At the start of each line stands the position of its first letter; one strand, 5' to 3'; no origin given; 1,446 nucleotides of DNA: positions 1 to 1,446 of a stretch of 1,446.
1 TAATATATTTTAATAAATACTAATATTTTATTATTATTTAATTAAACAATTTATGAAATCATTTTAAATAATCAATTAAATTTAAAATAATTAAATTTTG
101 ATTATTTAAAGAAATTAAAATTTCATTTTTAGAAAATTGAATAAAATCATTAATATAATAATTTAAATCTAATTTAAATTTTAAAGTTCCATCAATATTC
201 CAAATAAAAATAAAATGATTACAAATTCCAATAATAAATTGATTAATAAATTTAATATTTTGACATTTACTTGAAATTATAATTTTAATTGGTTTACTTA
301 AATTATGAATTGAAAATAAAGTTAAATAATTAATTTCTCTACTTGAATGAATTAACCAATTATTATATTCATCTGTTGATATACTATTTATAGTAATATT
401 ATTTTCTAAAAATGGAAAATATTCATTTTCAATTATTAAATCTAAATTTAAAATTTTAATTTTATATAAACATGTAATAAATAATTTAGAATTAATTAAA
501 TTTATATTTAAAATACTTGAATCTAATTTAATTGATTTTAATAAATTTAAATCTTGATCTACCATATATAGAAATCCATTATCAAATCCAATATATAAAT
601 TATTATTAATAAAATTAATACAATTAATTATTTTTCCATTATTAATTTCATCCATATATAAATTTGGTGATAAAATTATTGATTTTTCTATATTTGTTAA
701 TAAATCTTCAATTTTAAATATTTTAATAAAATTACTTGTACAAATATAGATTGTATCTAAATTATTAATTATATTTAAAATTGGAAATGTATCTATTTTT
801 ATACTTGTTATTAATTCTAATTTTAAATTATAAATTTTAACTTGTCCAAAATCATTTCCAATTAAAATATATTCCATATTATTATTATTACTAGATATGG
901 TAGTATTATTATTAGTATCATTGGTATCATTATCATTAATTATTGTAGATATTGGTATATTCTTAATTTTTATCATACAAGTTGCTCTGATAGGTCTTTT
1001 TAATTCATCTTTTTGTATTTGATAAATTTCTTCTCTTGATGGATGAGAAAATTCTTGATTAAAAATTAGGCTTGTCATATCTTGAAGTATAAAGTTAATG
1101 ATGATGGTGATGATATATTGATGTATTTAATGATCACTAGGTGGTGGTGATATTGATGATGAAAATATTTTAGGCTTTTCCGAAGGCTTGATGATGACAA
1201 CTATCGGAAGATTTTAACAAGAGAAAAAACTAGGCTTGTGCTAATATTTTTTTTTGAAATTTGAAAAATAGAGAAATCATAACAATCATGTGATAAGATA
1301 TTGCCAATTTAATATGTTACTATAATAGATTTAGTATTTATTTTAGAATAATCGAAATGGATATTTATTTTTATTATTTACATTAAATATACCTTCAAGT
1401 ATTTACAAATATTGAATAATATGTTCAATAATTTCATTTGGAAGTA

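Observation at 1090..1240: G+C-enriched non-coding island immediately 5' of the gene, the inverse of the usual exon/intergenic composition pattern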

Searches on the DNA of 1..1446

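Call 4: search_rna_families(source=window, threshold=evalue, max_evalue=10, show_alignments=3)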
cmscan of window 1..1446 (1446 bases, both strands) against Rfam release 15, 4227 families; matches with E-value up to 10: 7.
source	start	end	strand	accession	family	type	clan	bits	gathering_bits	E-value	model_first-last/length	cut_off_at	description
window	1100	1135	+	RF00355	snoR28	Gene; snRNA; snoRNA; CD-box;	-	19.1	45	2.3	1-78/78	no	Small nucleolar RNA snoR28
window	1039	1078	+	RF00348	snoR9_plant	Gene; snRNA; snoRNA; CD-box;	-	18.3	43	8.7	1-129/129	no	Small nucleolar RNA snoR9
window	954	1014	-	RF01559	DdR1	Gene; snRNA; snoRNA; CD-box;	-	18.1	70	2.6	1-66/66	no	Dictyostelium snoRNA DdR1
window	1149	1227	+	RF00160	snoZ159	Gene; snRNA; snoRNA; CD-box;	CL00065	17.6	39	5.4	1-86/86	no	Small nucleolar RNA Z159/U59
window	1146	1246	+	RF00046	snoR30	Gene; snRNA; snoRNA; CD-box;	CL00073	14.8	60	8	1-96/96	no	Small nucleolar RNA R30/Z108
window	1188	1212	+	RF01304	sR5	Gene; snRNA; snoRNA; CD-box;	-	12.4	40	7.5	1-53/53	no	Small nucleolar RNA sR5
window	1126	1193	+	RF01123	sR35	Gene; snRNA; snoRNA; CD-box;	-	11.9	60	6.7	1-57/57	no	Small nucleolar RNA sR35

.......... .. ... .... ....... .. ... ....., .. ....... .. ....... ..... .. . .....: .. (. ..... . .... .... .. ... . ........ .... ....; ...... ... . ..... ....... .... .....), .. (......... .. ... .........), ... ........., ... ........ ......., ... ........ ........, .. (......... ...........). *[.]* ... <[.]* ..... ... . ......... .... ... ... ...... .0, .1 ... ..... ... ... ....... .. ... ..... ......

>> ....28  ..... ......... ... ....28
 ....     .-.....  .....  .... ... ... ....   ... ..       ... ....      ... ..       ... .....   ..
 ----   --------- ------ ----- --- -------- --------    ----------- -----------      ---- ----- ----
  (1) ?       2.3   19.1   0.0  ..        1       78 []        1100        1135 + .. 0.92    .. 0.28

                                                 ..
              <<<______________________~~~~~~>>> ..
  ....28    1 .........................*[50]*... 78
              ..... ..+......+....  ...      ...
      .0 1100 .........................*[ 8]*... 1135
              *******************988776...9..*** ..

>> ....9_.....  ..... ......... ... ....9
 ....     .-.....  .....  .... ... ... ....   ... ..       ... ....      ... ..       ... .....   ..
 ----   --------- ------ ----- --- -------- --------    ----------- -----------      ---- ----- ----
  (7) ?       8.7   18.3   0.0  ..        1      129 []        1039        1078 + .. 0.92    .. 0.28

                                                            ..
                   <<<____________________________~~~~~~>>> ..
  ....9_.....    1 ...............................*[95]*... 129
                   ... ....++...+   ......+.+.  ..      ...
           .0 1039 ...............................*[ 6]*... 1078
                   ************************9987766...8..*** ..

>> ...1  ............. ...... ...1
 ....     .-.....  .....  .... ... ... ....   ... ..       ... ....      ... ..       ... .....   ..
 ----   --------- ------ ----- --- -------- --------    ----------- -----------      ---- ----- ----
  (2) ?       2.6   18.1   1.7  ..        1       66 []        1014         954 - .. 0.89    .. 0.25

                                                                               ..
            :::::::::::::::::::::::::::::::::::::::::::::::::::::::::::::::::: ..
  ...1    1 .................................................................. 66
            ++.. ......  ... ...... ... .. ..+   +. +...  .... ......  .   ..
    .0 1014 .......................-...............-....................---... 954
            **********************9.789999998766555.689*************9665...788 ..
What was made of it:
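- On Box C/D snoRNA: The best Rfam C/D hit scores 19.1 bits against a gathering score of 45 (call 4).
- On Structured cis-RNA element in a 5'UTR: No Rfam match passes threshold (call 4).
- There are sub-threshold Rfam hits to C/D snoRNA families in 1100-1246 on the plus strand (call 4). All Rfam hits are far below gathering scores (12-19 bits against 39-70, E 2.3-8.7; call 4).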
